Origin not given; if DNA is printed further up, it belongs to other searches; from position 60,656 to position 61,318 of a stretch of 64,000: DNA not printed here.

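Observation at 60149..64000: RHS/YD-repeat polymorphic toxin with an unrecognised C-terminal domain and a downstream lipoprotein immunity candidate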

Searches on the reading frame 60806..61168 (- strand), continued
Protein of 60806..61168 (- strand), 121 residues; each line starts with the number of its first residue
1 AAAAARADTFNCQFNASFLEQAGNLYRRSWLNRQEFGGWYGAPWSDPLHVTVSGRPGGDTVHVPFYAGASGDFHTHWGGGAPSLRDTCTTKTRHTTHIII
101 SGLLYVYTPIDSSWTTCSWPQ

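Call 79: find_encoding_contigs(protein=P0002, flank=10000, max_places=2)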
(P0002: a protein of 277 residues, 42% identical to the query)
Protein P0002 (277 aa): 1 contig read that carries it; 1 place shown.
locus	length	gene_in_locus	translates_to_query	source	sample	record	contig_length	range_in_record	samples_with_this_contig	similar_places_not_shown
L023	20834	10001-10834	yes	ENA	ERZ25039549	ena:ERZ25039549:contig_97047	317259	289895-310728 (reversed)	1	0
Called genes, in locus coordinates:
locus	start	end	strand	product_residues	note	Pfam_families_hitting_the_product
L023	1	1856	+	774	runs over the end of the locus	PF25023:TEN_YD-shell, PF05593:RHS_repeat (weak), PF25023:TEN_YD-shell (weak), PF05593:RHS_repeat (weak), PF25023:TEN_YD-shell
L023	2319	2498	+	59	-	-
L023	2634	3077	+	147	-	PF25023:TEN_YD-shell (weak)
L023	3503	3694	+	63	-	-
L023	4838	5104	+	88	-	PF01695:IstB_IS21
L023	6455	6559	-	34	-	-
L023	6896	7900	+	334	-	PF25023:TEN_YD-shell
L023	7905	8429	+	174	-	-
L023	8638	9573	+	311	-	PF25023:TEN_YD-shell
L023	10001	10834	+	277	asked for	-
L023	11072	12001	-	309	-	PF13384:HTH_23 (faint), PF00665:rve, PF13683:rve_3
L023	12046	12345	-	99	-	PF01527:HTH_Tnp_1, PF13384:HTH_23 (weak), PF13518:HTH_28, PF13551:HTH_29 (weak)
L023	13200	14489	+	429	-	PF05593:RHS_repeat (faint), PF25023:TEN_YD-shell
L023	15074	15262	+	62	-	-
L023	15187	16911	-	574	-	PF01642:MM_CoA_mutase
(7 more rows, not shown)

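Call 96: search_protein_families(library=phrogs, proteins=[window:60806-61150:-], max_evalue=1)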
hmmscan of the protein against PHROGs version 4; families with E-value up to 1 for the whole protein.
window:60806-61150:- (115 aa): 0 families

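Call 97: search_protein_families(library=padloc, proteins=[window:60806-61150:-], max_evalue=1)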
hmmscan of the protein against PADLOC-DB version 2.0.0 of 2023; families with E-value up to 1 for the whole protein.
window:60806-61150:- (115 aa): 0 families
